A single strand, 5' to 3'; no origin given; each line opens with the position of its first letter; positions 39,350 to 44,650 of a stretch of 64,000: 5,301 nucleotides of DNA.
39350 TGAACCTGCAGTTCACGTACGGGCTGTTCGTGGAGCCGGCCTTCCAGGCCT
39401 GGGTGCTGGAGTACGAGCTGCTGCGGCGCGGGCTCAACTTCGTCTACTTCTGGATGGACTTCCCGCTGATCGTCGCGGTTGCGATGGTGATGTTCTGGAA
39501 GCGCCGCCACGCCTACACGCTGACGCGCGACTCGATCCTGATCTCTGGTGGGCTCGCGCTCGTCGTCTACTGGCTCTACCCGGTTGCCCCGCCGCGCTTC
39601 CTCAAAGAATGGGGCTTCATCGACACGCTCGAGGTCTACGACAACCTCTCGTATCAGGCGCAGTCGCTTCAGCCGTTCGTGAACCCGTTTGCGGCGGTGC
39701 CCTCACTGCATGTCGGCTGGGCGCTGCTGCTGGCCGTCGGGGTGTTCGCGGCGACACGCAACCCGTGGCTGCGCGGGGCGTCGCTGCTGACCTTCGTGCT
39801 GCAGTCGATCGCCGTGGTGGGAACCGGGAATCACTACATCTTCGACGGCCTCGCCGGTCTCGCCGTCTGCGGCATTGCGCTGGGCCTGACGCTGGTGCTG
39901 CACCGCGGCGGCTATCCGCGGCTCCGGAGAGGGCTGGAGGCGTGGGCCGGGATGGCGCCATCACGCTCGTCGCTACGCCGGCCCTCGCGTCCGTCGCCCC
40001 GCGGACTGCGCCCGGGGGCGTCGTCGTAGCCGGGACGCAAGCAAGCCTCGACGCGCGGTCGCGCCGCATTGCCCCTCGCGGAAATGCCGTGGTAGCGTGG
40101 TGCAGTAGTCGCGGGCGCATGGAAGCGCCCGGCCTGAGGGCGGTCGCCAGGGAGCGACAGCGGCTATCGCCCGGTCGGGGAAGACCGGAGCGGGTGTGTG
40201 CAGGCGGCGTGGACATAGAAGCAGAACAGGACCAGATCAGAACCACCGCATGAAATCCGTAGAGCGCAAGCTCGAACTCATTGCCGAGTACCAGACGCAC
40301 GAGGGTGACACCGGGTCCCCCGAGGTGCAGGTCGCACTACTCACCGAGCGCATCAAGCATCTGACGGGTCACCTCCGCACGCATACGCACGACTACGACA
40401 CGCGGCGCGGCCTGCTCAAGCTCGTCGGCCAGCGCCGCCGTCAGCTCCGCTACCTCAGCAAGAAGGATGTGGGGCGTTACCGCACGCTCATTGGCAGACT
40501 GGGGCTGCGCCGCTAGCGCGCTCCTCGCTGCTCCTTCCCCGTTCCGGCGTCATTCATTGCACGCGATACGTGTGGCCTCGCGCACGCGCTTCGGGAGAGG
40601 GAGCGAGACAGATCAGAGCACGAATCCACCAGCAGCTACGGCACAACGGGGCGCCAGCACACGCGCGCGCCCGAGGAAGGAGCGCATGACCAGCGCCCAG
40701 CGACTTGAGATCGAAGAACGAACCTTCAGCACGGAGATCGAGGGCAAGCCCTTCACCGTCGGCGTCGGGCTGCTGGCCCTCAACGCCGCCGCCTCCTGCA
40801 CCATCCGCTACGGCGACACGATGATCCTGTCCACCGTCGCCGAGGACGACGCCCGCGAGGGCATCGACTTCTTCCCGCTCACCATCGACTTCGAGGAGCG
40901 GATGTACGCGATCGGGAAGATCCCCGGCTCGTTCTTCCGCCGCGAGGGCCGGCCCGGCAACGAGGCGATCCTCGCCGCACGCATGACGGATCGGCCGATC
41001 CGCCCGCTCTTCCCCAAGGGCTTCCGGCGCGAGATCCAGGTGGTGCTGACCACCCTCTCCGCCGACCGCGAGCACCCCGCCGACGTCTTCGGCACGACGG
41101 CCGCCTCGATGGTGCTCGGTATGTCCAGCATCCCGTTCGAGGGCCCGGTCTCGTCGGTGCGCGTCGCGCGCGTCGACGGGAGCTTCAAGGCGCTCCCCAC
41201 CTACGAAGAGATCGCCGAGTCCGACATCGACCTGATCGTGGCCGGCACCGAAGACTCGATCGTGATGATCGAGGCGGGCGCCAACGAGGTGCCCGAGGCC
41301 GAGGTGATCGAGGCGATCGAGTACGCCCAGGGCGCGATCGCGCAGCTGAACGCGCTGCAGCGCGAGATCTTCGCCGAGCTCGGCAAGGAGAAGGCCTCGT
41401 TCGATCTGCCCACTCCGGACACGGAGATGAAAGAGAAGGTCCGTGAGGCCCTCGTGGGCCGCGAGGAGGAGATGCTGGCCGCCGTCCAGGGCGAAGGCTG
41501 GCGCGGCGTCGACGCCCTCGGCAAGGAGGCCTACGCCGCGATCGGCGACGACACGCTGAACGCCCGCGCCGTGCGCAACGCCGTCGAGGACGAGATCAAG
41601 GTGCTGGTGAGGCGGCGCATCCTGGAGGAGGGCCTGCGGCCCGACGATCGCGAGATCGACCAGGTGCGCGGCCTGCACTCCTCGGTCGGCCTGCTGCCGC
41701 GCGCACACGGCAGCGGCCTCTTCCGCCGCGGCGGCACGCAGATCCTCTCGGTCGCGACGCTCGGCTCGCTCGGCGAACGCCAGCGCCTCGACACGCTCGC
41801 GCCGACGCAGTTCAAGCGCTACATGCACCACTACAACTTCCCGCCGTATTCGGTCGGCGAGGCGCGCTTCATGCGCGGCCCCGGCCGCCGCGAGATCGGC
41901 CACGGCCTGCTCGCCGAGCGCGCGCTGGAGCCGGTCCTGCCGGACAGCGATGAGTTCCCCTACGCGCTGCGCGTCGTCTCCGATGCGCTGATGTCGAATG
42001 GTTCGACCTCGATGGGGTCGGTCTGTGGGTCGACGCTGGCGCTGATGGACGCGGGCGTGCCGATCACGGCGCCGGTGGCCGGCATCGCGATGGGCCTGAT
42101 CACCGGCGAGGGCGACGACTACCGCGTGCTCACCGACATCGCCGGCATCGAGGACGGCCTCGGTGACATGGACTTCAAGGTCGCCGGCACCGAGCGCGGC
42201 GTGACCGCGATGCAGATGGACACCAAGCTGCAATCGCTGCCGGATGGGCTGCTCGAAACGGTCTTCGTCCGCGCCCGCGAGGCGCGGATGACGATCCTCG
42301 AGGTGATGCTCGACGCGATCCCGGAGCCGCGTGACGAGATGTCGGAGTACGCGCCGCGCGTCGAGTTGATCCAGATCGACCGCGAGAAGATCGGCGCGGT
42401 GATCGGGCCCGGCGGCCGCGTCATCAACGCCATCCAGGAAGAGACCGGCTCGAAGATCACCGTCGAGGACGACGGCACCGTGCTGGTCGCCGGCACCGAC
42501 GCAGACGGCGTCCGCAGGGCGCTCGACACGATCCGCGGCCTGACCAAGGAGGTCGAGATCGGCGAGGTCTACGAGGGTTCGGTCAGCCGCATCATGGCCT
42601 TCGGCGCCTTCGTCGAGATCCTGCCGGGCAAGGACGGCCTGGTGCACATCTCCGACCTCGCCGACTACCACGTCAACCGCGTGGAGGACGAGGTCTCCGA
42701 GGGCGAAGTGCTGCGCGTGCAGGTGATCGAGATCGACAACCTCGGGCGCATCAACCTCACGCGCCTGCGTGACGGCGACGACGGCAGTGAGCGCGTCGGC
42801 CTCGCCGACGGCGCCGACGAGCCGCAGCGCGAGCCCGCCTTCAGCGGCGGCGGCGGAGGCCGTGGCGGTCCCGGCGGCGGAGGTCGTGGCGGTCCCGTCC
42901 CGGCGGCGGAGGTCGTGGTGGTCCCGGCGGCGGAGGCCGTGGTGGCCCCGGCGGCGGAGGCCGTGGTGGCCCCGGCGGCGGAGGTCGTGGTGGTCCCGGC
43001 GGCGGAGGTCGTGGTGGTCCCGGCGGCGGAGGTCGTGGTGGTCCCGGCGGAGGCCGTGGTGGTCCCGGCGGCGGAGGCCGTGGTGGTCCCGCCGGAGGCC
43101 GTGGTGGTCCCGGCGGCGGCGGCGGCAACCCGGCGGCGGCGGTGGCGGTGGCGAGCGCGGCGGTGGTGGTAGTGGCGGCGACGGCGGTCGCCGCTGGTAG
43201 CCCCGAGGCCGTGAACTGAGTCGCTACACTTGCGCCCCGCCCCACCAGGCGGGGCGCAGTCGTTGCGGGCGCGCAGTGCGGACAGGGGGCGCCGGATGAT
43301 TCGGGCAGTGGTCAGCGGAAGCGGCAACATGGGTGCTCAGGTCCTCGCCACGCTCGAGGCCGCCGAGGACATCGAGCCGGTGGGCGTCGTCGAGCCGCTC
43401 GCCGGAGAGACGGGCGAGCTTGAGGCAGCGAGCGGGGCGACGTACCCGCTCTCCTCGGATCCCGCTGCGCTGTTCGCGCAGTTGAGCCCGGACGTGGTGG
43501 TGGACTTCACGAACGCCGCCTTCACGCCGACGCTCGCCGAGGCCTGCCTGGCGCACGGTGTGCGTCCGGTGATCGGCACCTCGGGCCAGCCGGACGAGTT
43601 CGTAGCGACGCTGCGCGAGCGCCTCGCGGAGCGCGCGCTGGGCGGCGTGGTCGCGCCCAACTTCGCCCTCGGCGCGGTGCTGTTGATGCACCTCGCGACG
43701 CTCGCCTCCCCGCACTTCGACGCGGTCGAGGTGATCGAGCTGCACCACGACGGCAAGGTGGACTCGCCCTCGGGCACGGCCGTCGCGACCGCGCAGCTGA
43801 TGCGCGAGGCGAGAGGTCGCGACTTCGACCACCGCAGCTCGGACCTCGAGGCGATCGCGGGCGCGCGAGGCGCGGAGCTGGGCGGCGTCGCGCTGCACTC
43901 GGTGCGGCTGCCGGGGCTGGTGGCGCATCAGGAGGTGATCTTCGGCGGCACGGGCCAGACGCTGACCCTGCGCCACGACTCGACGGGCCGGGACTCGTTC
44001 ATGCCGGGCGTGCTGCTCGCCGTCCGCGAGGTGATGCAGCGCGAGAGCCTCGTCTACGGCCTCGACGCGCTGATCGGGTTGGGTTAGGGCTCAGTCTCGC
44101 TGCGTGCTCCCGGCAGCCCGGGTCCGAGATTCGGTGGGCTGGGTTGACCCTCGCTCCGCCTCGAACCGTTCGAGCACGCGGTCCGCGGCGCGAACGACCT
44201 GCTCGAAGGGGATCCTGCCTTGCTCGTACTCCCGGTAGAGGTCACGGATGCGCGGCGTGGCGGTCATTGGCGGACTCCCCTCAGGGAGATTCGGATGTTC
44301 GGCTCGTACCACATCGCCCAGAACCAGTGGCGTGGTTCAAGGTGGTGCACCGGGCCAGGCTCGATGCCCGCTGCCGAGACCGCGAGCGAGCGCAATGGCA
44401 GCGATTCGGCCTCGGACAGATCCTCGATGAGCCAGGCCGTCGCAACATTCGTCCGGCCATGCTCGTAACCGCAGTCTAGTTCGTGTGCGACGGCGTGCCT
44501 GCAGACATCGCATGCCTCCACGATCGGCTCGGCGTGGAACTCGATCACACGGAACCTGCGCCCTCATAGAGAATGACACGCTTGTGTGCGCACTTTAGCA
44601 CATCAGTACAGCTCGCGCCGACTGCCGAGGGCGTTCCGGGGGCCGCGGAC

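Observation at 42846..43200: PNPase C-terminal (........)n tail encoded by a GC-rich minisatellite and broken by two indels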

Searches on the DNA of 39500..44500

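Call 38: search_rna_families(source=window, start=39500, end=44500, threshold=gathering)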
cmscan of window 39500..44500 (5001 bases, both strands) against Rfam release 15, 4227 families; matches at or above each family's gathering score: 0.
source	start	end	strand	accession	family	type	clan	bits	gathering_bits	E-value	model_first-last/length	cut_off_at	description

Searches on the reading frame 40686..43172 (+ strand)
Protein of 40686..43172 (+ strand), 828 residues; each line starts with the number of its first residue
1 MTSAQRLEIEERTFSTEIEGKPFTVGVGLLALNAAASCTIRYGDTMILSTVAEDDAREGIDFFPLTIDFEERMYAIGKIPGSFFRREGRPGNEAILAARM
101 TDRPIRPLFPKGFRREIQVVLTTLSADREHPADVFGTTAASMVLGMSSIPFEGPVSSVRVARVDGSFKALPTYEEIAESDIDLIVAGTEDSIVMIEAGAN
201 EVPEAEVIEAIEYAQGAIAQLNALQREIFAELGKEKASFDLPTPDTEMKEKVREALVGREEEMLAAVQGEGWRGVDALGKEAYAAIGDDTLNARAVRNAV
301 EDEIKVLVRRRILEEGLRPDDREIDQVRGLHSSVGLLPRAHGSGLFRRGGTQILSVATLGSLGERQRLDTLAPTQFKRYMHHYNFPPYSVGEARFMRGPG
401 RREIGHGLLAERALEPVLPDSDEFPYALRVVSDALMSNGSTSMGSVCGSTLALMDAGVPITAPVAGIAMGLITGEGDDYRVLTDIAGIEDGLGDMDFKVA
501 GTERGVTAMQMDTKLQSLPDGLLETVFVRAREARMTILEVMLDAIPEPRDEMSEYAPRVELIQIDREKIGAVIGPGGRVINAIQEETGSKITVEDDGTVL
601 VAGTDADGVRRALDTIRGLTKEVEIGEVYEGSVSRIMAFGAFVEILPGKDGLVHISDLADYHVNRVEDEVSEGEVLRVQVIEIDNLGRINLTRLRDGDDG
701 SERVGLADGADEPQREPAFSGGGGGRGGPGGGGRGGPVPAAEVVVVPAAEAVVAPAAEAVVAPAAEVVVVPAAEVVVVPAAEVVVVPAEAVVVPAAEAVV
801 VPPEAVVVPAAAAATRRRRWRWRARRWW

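Call 15: list_cluster_members(proteins=[window:40686-43172:+, window:43296-44087:+, window:40250-40516:+])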
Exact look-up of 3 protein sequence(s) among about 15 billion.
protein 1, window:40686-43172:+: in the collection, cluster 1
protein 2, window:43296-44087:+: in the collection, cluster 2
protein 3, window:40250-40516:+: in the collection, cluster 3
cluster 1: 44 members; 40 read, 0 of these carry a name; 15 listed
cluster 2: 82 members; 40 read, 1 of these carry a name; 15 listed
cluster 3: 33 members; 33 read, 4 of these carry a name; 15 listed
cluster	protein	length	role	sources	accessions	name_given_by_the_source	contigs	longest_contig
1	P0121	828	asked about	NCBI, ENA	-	-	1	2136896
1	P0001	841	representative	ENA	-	-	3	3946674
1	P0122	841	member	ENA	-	-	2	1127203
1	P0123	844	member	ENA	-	-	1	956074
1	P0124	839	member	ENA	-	-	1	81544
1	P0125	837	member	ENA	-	-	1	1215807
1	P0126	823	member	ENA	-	-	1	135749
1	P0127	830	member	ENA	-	-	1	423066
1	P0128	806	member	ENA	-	-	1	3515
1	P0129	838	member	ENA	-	-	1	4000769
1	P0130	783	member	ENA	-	-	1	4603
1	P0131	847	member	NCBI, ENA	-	-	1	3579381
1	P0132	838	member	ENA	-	-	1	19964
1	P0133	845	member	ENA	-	-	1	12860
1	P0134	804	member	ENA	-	-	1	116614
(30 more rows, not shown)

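Call 17: find_encoding_contigs(protein=P0121, flank=1000, max_places=3)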
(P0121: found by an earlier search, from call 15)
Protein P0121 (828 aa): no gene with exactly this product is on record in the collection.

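Call 18: find_related_loci(query=window:40686-42842:+, collection=genome_contigs, flank=1500)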
Query seq(719 aa) (719 aa) in genome_contigs; peptide patterns used: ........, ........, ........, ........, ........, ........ (x = any residue, [..] = any of these).
600 stretches matched a pattern (row limit reached: there are more); 598 encode a relative of the query (tblastn E <= 1e-3); the best 80 are kept; 80 distinct loci.
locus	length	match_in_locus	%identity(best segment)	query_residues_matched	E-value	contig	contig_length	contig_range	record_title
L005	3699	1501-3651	62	10-715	0e+0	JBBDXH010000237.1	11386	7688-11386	MAG: Dehalococcoidia bacterium isolate LejiaD_2_71_13 Lejia_D_8716_length_11386_cov_8, whole genome shotgun sequence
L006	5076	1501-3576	54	10-697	0e+0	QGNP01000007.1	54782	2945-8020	MAG: Chloroflexi bacterium isolate Anck29-46 Ga0133547_10002510, whole genome shotgun sequence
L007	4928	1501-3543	57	13-693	0e+0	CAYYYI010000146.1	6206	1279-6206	MAG TPA_asm: uncultured Anaerolineaceae bacterium isolate SRP239054_co1_179 genome assembly, contig: NODE_10993_length_6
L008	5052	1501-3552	56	10-693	0e+0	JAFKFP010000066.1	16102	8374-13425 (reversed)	Bacterium isolate SCN18_30_10_14_R2_B_64_8_A SCN18_30_10_14_R2_B_scaffold_2240, whole genome shotgun sequence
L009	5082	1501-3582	53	13-703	0e+0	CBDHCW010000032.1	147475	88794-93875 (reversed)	MAG: Dehalococcoidia bacterium isolate f317910e-ed28-456f-a3ed-2e11039cb329 genome assembly, contig: contig_32, whole ge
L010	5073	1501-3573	53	7-693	0e+0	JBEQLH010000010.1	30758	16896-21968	MAG: Anaerolineales bacterium isolate Y22TTR21b10o NODE_74_length_30758_cov_8.950982, whole genome shotgun sequence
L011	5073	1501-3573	52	7-693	0e+0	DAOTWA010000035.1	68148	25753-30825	MAG TPA_asm: Anaerolineaceae bacterium isolate H111_98 k127_642322, whole genome shotgun sequence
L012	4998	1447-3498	52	11-693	0e+0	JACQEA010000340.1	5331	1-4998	MAG: Chloroflexi bacterium isolate NC_groundwater_1009_Pr1_S-0.65um_53_31 Montesol18_Sp65_coassembly_scaffold_644539, wh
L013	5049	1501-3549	53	13-693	0e+0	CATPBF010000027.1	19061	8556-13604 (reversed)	MAG: Candidatus Dormibacteraeota bacterium isolate S960_Bin_3 genome assembly, contig: S960_000000009291, whole genome s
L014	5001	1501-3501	55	28-693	0e+0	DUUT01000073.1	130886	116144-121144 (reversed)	MAG TPA_asm: Chloroflexota bacterium isolate AS08sgBPME_257 97451_AS08, whole genome shotgun sequence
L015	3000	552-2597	51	12-693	0e+0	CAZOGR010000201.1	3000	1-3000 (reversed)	MAG TPA_asm: uncultured Dehalococcoidales bacterium isolate binchicken_co43_313 genome assembly, contig: NODE_54492_leng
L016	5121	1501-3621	51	3-693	0e+0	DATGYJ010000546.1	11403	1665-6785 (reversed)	MAG TPA_asm: Anaerolineales bacterium isolate SMAG_U10632 k141_338104, whole genome shotgun sequence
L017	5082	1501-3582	53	15-694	0e+0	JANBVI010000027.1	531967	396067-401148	MAG: Fischerella sp. CENA71 Contig_27, whole genome shotgun sequence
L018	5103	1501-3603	51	1-693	0e+0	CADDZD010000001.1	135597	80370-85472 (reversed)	Clostridia bacterium isolate 25 genome assembly, contig: NODE_21_length_135597_cov_60.020123, whole genome shotgun seque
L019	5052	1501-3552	51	14-693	0e+0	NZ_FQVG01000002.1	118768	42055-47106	Caloramator proteoclasticus DSM 10124, whole genome shotgun sequence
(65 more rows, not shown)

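Call 57: find_encoding_contigs(protein=P0131, flank=3000, max_places=3)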
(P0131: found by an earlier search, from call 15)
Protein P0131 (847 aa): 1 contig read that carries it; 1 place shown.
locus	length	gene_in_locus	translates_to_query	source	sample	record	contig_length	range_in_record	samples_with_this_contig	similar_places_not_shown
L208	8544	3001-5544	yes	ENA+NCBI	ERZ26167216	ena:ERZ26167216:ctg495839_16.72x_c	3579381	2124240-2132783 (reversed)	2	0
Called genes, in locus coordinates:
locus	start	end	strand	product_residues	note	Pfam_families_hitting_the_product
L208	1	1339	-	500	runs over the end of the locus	PF02789:Peptidase_M17_N, PF00883:Peptidase_M17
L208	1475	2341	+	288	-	PF14378:PAP2_3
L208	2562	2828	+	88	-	PF00312:Ribosomal_S15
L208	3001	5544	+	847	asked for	PF01138:RNase_PH, PF03725:RNase_PH_C, PF01138:RNase_PH, PF00013:KH_1, PF00575:S1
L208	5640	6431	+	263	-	PF01113:DapB_N, PF05173:DapB_C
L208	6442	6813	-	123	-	PF20126:TumE (weak)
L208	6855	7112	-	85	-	-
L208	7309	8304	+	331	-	PF01118:Semialdhyde_dh, PF02774:Semialdhyde_dhC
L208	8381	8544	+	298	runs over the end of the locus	PF00701:DHDPS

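Call 58: find_encoding_contigs(protein=P0122, flank=3000, max_places=3)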
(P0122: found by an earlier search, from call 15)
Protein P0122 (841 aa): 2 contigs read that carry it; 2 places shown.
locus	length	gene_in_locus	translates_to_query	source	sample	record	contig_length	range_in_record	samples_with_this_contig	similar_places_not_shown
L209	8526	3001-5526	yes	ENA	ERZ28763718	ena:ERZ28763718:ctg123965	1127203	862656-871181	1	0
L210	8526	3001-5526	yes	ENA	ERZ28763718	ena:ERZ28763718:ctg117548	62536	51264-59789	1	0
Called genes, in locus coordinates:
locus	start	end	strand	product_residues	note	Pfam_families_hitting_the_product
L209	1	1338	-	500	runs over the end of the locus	PF02789:Peptidase_M17_N, PF00883:Peptidase_M17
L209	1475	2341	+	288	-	PF14378:PAP2_3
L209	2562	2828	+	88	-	PF00312:Ribosomal_S15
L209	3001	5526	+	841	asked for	PF01138:RNase_PH, PF03725:RNase_PH_C, PF01138:RNase_PH, PF00013:KH_1, PF00575:S1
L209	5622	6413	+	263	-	PF01113:DapB_N, PF05173:DapB_C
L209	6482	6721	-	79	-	-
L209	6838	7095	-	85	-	-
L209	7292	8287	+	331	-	PF01118:Semialdhyde_dh, PF02774:Semialdhyde_dhC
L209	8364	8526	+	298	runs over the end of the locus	PF00701:DHDPS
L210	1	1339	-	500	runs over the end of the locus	PF02789:Peptidase_M17_N, PF00883:Peptidase_M17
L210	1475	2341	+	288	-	PF14378:PAP2_3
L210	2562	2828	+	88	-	PF00312:Ribosomal_S15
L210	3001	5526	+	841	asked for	PF01138:RNase_PH, PF03725:RNase_PH_C, PF01138:RNase_PH, PF00013:KH_1, PF00575:S1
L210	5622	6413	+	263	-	PF01113:DapB_N, PF05173:DapB_C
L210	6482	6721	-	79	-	-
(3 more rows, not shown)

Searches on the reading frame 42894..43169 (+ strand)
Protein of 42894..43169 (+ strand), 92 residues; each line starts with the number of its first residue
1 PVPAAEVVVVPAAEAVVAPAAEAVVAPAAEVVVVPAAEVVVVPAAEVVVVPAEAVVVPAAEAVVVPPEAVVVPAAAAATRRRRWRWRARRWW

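Call 50: find_homologous_proteins(query=window:42894-43169:+, max_evalue=10)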
Query seq(92 aa) (92 aa): 4 proteins with E <= 10 among 8000 candidates.
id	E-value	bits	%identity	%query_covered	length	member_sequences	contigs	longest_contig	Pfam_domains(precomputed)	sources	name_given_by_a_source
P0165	2.0e+0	27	-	-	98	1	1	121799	-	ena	-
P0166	2.5e+0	26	-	-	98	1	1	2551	-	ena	-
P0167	3.1e+0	26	-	-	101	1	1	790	-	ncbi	-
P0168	4.6e+0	26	-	-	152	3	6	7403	-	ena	-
